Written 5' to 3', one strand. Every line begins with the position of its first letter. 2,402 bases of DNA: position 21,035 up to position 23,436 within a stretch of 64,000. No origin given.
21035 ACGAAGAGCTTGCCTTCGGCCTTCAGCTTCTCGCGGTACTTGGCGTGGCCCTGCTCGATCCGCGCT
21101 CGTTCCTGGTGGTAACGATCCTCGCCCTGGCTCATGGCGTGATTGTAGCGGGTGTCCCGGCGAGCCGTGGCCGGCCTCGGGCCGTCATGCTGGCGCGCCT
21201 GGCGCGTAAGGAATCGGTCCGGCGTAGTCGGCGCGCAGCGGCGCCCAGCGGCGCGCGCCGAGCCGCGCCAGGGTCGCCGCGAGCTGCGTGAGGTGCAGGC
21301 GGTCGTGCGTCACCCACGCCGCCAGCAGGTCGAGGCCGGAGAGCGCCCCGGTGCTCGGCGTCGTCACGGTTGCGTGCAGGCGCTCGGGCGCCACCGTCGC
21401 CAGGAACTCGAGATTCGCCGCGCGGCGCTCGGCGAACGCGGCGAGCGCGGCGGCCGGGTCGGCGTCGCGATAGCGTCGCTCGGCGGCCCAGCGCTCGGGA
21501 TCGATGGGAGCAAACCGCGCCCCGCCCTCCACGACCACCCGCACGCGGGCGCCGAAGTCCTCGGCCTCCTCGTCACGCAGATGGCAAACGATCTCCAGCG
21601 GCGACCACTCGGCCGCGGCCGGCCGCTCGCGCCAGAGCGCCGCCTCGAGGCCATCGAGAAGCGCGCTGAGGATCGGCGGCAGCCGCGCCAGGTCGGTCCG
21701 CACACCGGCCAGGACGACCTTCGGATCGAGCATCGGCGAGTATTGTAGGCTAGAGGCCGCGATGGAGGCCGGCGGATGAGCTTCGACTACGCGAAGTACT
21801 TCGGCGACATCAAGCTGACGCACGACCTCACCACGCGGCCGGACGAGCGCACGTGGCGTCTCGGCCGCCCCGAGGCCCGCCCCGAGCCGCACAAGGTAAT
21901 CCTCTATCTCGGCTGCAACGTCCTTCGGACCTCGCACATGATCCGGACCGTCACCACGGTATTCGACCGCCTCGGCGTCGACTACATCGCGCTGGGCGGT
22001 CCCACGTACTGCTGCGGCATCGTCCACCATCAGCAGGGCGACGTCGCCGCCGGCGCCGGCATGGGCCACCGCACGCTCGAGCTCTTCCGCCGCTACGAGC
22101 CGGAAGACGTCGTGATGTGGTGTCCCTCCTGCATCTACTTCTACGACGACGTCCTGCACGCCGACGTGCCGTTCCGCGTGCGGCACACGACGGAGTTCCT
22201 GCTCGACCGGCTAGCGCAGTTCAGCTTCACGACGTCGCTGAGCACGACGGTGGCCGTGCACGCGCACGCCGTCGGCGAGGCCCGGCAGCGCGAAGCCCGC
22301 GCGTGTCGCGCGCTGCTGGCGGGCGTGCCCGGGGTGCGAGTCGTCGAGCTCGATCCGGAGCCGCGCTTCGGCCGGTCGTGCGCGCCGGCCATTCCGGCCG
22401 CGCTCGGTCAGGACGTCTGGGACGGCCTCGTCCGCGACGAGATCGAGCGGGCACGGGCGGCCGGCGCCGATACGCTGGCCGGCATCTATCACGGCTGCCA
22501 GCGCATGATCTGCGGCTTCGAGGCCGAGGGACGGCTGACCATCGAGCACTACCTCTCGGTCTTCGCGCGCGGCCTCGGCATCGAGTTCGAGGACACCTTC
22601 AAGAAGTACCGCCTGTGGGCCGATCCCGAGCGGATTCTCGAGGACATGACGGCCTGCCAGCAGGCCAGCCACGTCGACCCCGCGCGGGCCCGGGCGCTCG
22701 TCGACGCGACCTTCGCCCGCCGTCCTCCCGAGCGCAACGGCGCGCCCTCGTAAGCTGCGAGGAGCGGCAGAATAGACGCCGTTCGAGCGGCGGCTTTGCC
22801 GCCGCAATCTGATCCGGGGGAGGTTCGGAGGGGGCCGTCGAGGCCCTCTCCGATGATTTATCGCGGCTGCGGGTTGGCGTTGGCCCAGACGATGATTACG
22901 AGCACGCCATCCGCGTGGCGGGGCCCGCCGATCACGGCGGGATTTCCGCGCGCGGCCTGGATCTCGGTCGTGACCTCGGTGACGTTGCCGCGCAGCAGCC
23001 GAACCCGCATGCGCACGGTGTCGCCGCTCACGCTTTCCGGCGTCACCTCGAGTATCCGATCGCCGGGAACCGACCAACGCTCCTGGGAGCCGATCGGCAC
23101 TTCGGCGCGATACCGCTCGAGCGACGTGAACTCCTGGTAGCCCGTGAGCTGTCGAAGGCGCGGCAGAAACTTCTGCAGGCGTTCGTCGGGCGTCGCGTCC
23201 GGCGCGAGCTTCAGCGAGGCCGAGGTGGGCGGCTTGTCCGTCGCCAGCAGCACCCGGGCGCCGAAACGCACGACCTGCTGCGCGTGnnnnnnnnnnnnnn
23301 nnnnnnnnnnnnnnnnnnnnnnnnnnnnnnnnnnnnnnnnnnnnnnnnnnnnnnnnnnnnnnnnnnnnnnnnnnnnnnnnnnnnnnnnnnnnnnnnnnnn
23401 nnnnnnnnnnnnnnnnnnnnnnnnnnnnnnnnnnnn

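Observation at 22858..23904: ECF sigma factor covalently fused to a transmembrane helix and an extracytoplasmic domain (no separate anti-sigma gene)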

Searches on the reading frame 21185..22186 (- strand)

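Call 40: search_protein_families(library=pfam, proteins=[window:21185-22186:-], max_evalue=0.001)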
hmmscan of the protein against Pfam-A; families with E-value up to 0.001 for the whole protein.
window:21185-22186:- (333 aa): 1 family
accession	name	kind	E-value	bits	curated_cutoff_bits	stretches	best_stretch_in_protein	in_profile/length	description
PF12867.12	DinB_2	-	3.5e-17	63.5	24.8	1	171-302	7-128/128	DinB superfamily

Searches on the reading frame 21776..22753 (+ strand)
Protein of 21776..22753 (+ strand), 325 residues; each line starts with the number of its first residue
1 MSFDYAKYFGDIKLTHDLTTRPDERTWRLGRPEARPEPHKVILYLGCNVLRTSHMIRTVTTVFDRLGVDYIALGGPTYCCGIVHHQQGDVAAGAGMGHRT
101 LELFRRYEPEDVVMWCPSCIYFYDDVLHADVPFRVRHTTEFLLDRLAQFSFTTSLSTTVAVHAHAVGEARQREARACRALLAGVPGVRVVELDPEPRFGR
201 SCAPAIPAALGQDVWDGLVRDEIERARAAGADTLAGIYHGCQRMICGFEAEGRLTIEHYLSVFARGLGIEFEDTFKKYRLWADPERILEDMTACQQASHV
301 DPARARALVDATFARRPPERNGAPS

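Call 40: search_protein_families(library=pfam, proteins=[window:21776-22753:+], max_evalue=0.001)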
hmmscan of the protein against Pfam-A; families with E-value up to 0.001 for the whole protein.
window:21776-22753:+ (325 aa): 1 family
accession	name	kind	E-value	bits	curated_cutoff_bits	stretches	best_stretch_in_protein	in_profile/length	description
PF02754.22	CCG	-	6.2e-08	33.1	20.6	1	42-120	2-81/85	Cysteine-rich domain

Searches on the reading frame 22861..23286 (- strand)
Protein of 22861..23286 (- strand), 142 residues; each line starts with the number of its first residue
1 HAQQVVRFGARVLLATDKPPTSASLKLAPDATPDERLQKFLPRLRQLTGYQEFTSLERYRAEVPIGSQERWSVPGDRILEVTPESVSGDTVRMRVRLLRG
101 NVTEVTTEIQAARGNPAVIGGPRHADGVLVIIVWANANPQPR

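Call 4: search_protein_families(library=pfam, proteins=[window:22861-23286:-], max_evalue=1)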
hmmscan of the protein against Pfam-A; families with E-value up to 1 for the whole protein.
window:22861-23286:- (142 aa): 2 families
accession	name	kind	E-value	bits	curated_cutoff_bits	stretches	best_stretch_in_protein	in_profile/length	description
PF00263.26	Secretin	-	0.15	12.1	27.5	1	78-117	60-99/169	Bacterial type II and III secretion system protein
PF01374.23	Glyco_hydro_46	-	0.33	11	27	1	31-60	53-83/210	Glycosyl hydrolase family 46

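Call 5: search_protein_families(library=ncbifam, proteins=[window:22861-23286:-], max_evalue=1)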
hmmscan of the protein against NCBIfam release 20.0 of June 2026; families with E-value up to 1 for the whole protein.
window:22861-23286:- (142 aa): 0 families

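Call 15: search_protein_representatives(protein=window:22861-23286:-)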
Query: 142 residues. Proteins with E-value up to 0.001 (for the whole library): 183; up to 1e-10: 44; up to 1e-30: 9. The best 150 are listed.
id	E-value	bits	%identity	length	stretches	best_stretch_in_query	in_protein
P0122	8.2e-51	188.1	66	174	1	1-140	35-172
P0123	3.5e-38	147.2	55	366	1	2-141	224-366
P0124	1.3e-35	138.9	64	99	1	41-142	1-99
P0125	7.2e-35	136.5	52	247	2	19-142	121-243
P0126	1.0e-34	136.1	54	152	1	2-133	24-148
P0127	2.2e-33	131.7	52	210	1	3-139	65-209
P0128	2.6e-33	131.5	56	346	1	27-141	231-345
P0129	3.6e-32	127.8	51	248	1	5-138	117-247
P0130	2.5e-31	125.0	55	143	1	30-139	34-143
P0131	1.5e-29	119.3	74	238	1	61-142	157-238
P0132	2.3e-29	118.7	50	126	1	6-133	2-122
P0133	1.7e-28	115.9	53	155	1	2-137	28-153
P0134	1.2e-27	113.1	46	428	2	19-140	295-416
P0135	3.0e-25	105.4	46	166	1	4-139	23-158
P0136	4.7e-24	101.5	43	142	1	31-140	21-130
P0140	7.4e-20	87.9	42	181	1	19-136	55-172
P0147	6.1e-17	78.5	40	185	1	2-137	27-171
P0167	8.0e-10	55.4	33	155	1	8-133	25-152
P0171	4.6e-09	53.0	32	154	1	2-135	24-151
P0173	9.6e-09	51.9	31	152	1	33-136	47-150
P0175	2.6e-08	50.5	31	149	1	24-135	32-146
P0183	4.4e-07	46.6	32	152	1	34-137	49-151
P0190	1.1e-06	45.3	27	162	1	34-134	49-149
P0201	4.5e-06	43.3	30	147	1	33-137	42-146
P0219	1.2e-05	41.9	29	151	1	32-133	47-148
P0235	4.1e-05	40.2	28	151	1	31-135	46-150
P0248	9.8e-05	39.0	28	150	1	30-133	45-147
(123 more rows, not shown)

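Call 17: search_protein_families(library=pfam, proteins=[P0173, P0183, P0201, P0235, P0248, P0171, P0167, P0190, P0219, P0175], max_evalue=1)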
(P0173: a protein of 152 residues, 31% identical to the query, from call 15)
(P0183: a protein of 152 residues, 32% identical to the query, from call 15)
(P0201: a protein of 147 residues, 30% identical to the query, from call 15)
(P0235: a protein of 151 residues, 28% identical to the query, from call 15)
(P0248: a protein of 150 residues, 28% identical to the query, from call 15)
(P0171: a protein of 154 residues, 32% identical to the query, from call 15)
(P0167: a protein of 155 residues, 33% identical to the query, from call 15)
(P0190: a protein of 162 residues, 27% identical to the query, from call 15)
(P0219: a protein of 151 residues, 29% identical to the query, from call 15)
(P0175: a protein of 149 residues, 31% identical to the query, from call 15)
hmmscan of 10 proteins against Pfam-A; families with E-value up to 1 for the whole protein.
P0173 (152 aa): 0 families

P0183 (152 aa): 0 families

P0201 (147 aa): 0 families

P0235 (151 aa): 0 families

P0248 (150 aa): 0 families

P0171 (154 aa): 1 family
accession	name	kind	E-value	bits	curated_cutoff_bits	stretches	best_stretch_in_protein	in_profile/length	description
PF24149.1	K1-lyase_Rider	-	0.16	12.8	27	1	22-66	19-59/89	K1 capsule-specific polysaccharide lyase, Rider domain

P0167 (155 aa): 1 family
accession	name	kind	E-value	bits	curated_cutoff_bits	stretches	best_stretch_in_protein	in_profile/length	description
PF05108.18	T7SS_ESX1_EccB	-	0.029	13.5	27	1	72-129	176-230/474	Type VII secretion system ESX-1, transport TM domain B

P0190 (162 aa): 0 families

P0219 (151 aa): 0 families

P0175 (149 aa): 1 family
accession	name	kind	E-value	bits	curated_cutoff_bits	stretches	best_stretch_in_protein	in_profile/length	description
PF22991.1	Lock_Gag1-like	-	0.13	12.5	27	1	44-55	11-22/44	Gag1-like, lock domain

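Call 22: find_encoding_contigs(protein=P0235, flank=6000, max_places=4)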
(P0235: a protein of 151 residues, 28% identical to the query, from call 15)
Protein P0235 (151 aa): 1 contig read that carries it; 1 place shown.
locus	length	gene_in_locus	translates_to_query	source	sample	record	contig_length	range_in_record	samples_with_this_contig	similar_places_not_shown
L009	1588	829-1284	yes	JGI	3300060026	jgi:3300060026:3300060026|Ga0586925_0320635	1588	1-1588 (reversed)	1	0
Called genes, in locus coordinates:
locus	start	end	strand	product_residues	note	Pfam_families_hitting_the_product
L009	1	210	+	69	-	?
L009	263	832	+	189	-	PF04542:Sigma70_r2, PF08281:Sigma70_r4_2, PF04545:Sigma70_r4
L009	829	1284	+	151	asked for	-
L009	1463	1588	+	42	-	?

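Call 23: find_encoding_contigs(protein=P0173, flank=6000, max_places=4)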
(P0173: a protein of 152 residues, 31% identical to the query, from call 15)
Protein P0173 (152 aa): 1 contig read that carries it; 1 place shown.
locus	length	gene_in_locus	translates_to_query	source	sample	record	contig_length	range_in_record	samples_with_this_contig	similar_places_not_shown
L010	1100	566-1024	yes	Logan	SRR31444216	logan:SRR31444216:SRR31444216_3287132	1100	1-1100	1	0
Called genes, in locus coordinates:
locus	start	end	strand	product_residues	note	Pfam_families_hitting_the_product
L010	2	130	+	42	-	?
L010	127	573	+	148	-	-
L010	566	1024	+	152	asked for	-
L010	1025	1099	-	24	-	?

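Call 27: find_encoding_contigs(protein=P0183, flank=6000, max_places=3)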
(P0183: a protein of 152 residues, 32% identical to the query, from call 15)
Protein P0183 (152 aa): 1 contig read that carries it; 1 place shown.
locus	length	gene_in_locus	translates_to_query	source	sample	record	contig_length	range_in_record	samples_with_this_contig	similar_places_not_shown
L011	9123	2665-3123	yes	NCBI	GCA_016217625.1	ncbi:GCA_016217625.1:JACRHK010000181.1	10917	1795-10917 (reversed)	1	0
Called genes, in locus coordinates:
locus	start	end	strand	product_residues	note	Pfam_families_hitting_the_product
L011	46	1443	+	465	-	PF13522:GATase_6, PF13537:GATase_7, PF00156:Pribosyltran (weak)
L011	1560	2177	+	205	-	PF07638:Sigma70_ECF, PF13384:HTH_23 (faint), PF04542:Sigma70_r2, PF08281:Sigma70_r4_2, PF04545:Sigma70_r4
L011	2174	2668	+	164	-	PF13490:zf-HC2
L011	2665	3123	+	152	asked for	-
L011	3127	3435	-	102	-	PF00355:Rieske, PF13806:Rieske_2, PF22543:Rieske_4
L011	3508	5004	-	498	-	PF00171:Aldedh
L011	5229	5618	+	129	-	-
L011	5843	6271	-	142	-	PF01850:PIN (weak), PF10130:PIN_2 (faint), PF13470:PIN_3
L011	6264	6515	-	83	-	PF02604:PhdYeFM_antitox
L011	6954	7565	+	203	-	PF01726:LexA_DNA_bind, PF00717:Peptidase_S24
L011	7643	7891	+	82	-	-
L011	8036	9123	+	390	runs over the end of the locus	PF04055:Radical_SAM (weak), PF12836:HHH_3 (weak)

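Call 28: find_encoding_contigs(protein=P0201, flank=6000, max_places=3)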
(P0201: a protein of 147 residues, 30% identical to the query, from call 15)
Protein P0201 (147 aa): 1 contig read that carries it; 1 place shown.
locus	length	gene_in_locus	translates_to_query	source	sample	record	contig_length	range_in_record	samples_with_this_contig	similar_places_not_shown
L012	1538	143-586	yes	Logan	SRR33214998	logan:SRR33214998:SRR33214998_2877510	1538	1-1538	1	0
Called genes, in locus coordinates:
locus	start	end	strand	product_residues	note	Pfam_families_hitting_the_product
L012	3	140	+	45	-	?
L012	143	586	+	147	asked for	-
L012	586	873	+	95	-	-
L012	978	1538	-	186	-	?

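Call 29: find_encoding_contigs(protein=P0248, flank=6000, max_places=3)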
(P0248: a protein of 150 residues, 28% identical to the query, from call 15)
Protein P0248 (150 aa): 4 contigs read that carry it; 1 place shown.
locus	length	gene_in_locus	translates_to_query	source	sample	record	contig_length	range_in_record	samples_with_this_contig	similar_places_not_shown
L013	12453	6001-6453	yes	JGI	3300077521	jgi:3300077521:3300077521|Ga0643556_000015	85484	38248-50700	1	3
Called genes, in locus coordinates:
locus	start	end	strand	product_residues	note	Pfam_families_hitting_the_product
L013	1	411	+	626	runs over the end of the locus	-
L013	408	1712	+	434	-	PF10082:BBP2_2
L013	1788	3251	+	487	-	PF00474:SSF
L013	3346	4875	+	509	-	PF02446:Glyco_hydro_77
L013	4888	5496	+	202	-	PF07638:Sigma70_ECF, PF04542:Sigma70_r2, PF08281:Sigma70_r4_2, PF04545:Sigma70_r4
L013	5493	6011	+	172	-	-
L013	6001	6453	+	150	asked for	-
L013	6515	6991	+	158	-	-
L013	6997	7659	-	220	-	PF01325:Fe_dep_repress, PF02742:Fe_dep_repr_C, PF04023:FeoA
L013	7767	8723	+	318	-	PF01297:ZnuA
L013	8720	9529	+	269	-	PF00005:ABC_tran, PF02463:SMC_N (faint), PF13304:AAA_21 (faint)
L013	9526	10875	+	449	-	PF00950:ABC-3, PF01032:FecCD (weak), PF02742:Fe_dep_repr_C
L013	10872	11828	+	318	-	PF00950:ABC-3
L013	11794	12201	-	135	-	PF01475:FUR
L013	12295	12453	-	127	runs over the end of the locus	-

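Call 30: find_encoding_contigs(protein=P0171, flank=6000, max_places=3)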
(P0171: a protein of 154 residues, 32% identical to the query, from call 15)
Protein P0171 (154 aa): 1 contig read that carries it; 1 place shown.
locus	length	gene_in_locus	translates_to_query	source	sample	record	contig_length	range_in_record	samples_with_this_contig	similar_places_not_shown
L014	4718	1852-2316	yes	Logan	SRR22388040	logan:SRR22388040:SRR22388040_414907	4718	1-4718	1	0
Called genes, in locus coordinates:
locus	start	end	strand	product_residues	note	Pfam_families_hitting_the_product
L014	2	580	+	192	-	?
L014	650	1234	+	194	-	PF07638:Sigma70_ECF, PF04542:Sigma70_r2, PF13551:HTH_29 (faint), PF08281:Sigma70_r4_2, PF04545:Sigma70_r4, PF13384:HTH_23 (weak)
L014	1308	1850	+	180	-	PF13490:zf-HC2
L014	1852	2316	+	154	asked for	-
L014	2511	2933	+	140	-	-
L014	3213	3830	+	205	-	PF11810:DUF3332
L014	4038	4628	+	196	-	PF00702:Hydrolase, PF13419:HAD_2, PF13242:Hydrolase_like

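Call 31: predict_structure(alignment_id=A2)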
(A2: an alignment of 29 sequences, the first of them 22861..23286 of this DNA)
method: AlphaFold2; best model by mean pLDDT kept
length: 142 residues; sequences in the alignment: 29
mean_pLDDT: 88.4   pTM: 0.80
mean pLDDT of the five models: 88.4, 86.2, 85.2, 85.1, 84.7
residues with pLDDT >= 90: 97; 70-90: 26; 50-70: 19; < 50: 0
segments of 3 or more residues with pLDDT < 50: none
pLDDT, mean of each block of 10 residues (from residue 1): 89 86 54 73 89 93 97 97 96 98 97 93 93 89 60
secondary structure, 60 per line:
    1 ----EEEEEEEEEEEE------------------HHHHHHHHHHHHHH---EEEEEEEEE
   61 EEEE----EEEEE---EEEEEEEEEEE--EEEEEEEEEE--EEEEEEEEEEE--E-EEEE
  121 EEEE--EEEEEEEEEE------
elements in order: E5-16 H35-48 E52-64 E69-73 E77-87 E90-99 E102-112 E117-124 E127-136

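Call 37: fold_search(model_id=the predicted structure, library=pdb)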
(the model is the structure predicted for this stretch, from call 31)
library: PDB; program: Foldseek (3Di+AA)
matches with E <= 10: 769; with E <= 0.001: 0
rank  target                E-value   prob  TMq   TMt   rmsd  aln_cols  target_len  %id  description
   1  9kgy_A                7.9e-03  0.77  0.27  0.30  10.8       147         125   16  Crystal structure of a de novo designed monomeric mainly-beta protein B10 (orthorhombic) (released 2025-07-02)
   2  9kgz                  1.4e-02  0.72  0.30  0.32  10.7       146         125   15  Crystal structure of a de novo designed monomeric mainly-beta protein B10 (monoclinic) (released 2025-07-02)
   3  7ah9_5P               1.8e-02  0.72  0.34  0.11  22.1       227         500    9  Substrate-engaged type 3 secretion system needle complex from Salmonella enterica typhimurium - SpaR state 1 (released 2021-03-17)
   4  7ah9_5B               2.3e-02  0.84  0.39  0.13  22.0       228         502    9  Substrate-engaged type 3 secretion system needle complex from Salmonella enterica typhimurium - SpaR state 1 (released 2021-03-17)
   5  7ah9_5O               2.3e-02  0.47  0.30  0.10  22.6       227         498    9  Substrate-engaged type 3 secretion system needle complex from Salmonella enterica typhimurium - SpaR state 1 (released 2021-03-17)
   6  7ah9_5C               4.5e-02  0.57  0.35  0.12  20.5       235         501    8  Substrate-engaged type 3 secretion system needle complex from Salmonella enterica typhimurium - SpaR state 1 (released 2021-03-17)
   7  6q15_B                5.0e-02  0.47  0.32  0.10  22.3       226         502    9  Structure of the Salmonella SPI-1 injectisome needle complex (released 2019-10-23)
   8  5hzq_A                6.2e-02  0.57  0.30  0.31  11.1       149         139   11  Crystal structure of cellular retinoic acid binding protein 2 (CRABP2)-aryl fluorosulfate covalent conjugate (released 2016-06-01)
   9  6dv3_A                6.2e-02  0.41  0.32  0.10  21.4       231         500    7  Structure of the Salmonella SPI-1 type III secretion injectisome secretin InvG in the open gate state (released 2018-10-03)
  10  3fa7_A                6.5e-02  0.66  0.30  0.31  10.9       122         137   16  Crystal structure of the apo R132K:R111L:L121E:R59E mutant of cellular retinoic acid-binding protein II at 1.90 angstr (released 2009-10-27)
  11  6q15_A                6.9e-02  0.91  0.46  0.15  20.1       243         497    9  Structure of the Salmonella SPI-1 injectisome needle complex (released 2019-10-23)
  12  4i9s                  6.9e-02  0.60  0.32  0.32  12.0       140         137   11  Crystal Structure of the R111K:R132L:Y134F:T54V:R59W Mutant of the Cellular Retinoic Acid Binding Protein Type II in Com (released 2013-10-09)
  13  6z2u                  6.9e-02  0.57  0.31  0.31  11.1       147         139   11  M2 mutant (R111K:Y134F:T54V:R132Q:P39Y:R59Y) of human cellular retinoic acid binding protein II (released 2021-06-02)
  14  3d95_A                7.7e-02  0.54  0.31  0.31  11.6       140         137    9  Crystal Structure of the R132K:Y134F:R111L:L121E:T54V Mutant of Apo-Cellular Retinoic Acid Binding Protein Type II at  (released 2008-07-22)
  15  3fa8_A                8.1e-02  0.80  0.30  0.31   6.5        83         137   10  Crystal structure of the apo R132K:Y134F:R111L:L121E mutant of cellular retinoic acid-binding protein II at 1.78 angst (released 2009-10-27)
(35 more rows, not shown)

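Call 38: search_solved_structures(query=A3, max_evalue=10, show_alignments=3)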
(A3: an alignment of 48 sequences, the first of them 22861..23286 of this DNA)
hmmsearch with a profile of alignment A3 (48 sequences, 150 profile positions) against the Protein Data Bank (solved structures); distinct sequences matched with E-value up to 10: 0.

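Call 39: search_protein_families(library=pfam, alignment_id=A3, max_evalue=1)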
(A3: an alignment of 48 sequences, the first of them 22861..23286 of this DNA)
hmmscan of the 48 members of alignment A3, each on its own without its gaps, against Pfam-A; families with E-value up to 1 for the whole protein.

A. member 1, window:22861-23286:- (142 aa): 2 families
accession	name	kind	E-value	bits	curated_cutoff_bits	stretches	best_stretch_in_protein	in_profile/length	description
PF00263.26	Secretin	-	0.15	12.1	27.5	1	78-117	60-99/169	Bacterial type II and III secretion system protein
PF01374.23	Glyco_hydro_46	-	0.33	11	27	1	31-60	53-83/210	Glycosyl hydrolase family 46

B. families by the number of members that match (of 48 scanned): 23 families
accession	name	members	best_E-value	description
PF00263.26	Secretin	3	0.12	Bacterial type II and III secretion system protein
PF13622.12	4HBT_3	1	0.00029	Acyl-CoA thioesterase N-terminal domain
PF16249.12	DUF4906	1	0.02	Domain of unknown function (DUF4906)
PF05108.18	T7SS_ESX1_EccB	1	0.029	Type VII secretion system ESX-1, transport TM domain B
PF04717.18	Phage_base_V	1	0.065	Type VI secretion system/phage-baseplate injector OB domain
PF10518.14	TAT_signal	1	0.069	TAT (twin-arginine translocation) pathway signal sequence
PF02025.20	IL5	1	0.089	Interleukin 5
PF17959.7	EF-hand_14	1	0.091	EF-hand domain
PF22991.1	Lock_Gag1-like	1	0.13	Gag1-like, lock domain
PF13088.12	BNR_2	1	0.14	BNR repeat-like domain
PF19692.4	DUF6193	1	0.15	Family of unknown function (DUF6193)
PF24149.1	K1-lyase_Rider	1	0.16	K1 capsule-specific polysaccharide lyase, Rider domain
PF16690.10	MMACHC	1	0.17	Methylmalonic aciduria and homocystinuria type C family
PF10350.15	DUF2428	1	0.18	THADA/TRM732, DUF2428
PF22269.2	TagH_SH3-like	1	0.19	Teichoic acid transporter subunit TagH, SH3-like domain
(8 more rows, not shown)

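Call 79: search_protein_families(library=ncbifam, proteins=[P0173, P0183, P0201, P0235, P0248, P0171, L011:2174-2665:+, L013:5493-6008:+, L014:1308-1847:+], max_evalue=0.1)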
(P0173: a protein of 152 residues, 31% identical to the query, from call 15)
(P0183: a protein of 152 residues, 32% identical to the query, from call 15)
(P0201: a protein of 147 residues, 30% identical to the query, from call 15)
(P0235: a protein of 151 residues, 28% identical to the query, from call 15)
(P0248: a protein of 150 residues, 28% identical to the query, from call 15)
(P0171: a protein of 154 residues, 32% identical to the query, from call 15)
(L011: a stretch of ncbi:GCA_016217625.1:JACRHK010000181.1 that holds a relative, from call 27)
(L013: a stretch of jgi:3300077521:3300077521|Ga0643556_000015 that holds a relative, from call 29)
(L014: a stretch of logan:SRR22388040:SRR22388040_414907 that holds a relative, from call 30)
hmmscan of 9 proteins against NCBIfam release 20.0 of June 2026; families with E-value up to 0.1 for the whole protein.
P0173 (152 aa): 0 families

P0183 (152 aa): 0 families

P0201 (147 aa): 1 family
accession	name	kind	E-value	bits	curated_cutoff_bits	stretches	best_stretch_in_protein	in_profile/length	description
NF045558.1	StsA_sacti_RiPP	equivalog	0.05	13.5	42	1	15-26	26-37/38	StsA family sactipeptide RiPP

P0235 (151 aa): 0 families

P0248 (150 aa): 0 families

P0171 (154 aa): 0 families

L011:2174-2665:+ (164 aa): 5 families
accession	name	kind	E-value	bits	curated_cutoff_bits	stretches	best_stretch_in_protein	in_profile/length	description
NF052375.1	antisigma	equivalog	6e-13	49.3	100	1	9-113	1-103/217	anti-sigma factor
TIGR03988.1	antisig_RsrA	equivalog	3.8e-08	33.3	62.5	1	3-53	2-52/77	mycothiol system anti-sigma-R factor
NF052368.1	antisigmaE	subfamily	2.8e-07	30.3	50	1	1-44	2-45/48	anti-sigma factor family protein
NF010501.0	PRK13920.1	subfamily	6.8e-05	22.6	225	1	9-148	7-130/213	putative anti-sigmaE protein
TIGR02451.1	anti_sig_ChrR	subfamily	0.0013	18.6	124.5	1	9-72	7-67/216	ChrR family anti-sigma-E factor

L013:5493-6008:+ (172 aa): 3 families
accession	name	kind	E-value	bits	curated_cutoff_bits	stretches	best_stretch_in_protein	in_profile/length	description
NF052375.1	antisigma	equivalog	5.1e-11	43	100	1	16-152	8-149/217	anti-sigma factor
NF010501.0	PRK13920.1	subfamily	1.5e-05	24.8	225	1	17-146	15-125/213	putative anti-sigmaE protein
TIGR04529.1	MTB_hemophore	subfamily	0.061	14.2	32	0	6-47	27-68/77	hemophore-related protein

L014:1308-1847:+ (180 aa): 2 families
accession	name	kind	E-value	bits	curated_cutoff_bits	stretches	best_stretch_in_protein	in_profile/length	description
NF052375.1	antisigma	equivalog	1.5e-07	31.7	100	1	14-126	3-104/217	anti-sigma factor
NF052368.1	antisigmaE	subfamily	0.02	14.7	50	1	6-41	4-39/48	anti-sigma factor family protein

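Call 81: find_encoding_contigs(protein=P0140, flank=5000, max_places=3)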
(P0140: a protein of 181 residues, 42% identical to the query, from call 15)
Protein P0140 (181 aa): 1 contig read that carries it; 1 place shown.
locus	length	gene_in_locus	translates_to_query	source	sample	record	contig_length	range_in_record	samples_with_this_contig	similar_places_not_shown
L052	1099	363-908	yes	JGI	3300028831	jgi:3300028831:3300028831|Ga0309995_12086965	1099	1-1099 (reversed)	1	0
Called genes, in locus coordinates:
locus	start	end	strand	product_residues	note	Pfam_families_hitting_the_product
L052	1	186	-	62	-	?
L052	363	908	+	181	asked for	-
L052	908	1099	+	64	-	?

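Call 82: find_encoding_contigs(protein=P0147, flank=5000, max_places=3)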
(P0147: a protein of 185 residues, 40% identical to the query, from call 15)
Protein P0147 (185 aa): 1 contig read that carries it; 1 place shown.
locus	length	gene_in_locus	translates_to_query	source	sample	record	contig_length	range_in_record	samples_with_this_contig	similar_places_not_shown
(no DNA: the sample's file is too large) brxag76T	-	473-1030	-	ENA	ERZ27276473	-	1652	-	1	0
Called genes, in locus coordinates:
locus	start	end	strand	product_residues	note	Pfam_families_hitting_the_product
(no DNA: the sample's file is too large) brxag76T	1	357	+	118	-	?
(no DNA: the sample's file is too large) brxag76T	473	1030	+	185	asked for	-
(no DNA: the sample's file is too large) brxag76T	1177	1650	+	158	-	?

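Call 83: find_encoding_contigs(protein=P0219, flank=5000, max_places=3)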
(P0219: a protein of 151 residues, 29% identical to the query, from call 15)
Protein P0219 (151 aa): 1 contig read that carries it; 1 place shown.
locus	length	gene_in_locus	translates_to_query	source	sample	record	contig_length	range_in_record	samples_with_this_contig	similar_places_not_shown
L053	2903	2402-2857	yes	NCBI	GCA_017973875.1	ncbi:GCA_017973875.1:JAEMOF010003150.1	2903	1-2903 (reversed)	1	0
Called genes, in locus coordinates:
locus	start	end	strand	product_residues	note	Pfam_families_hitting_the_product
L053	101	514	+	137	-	-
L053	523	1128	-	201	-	PF03006:HlyIII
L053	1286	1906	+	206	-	PF07638:Sigma70_ECF, PF04542:Sigma70_r2, PF08281:Sigma70_r4_2, PF04545:Sigma70_r4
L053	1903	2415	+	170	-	PF13490:zf-HC2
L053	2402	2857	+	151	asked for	-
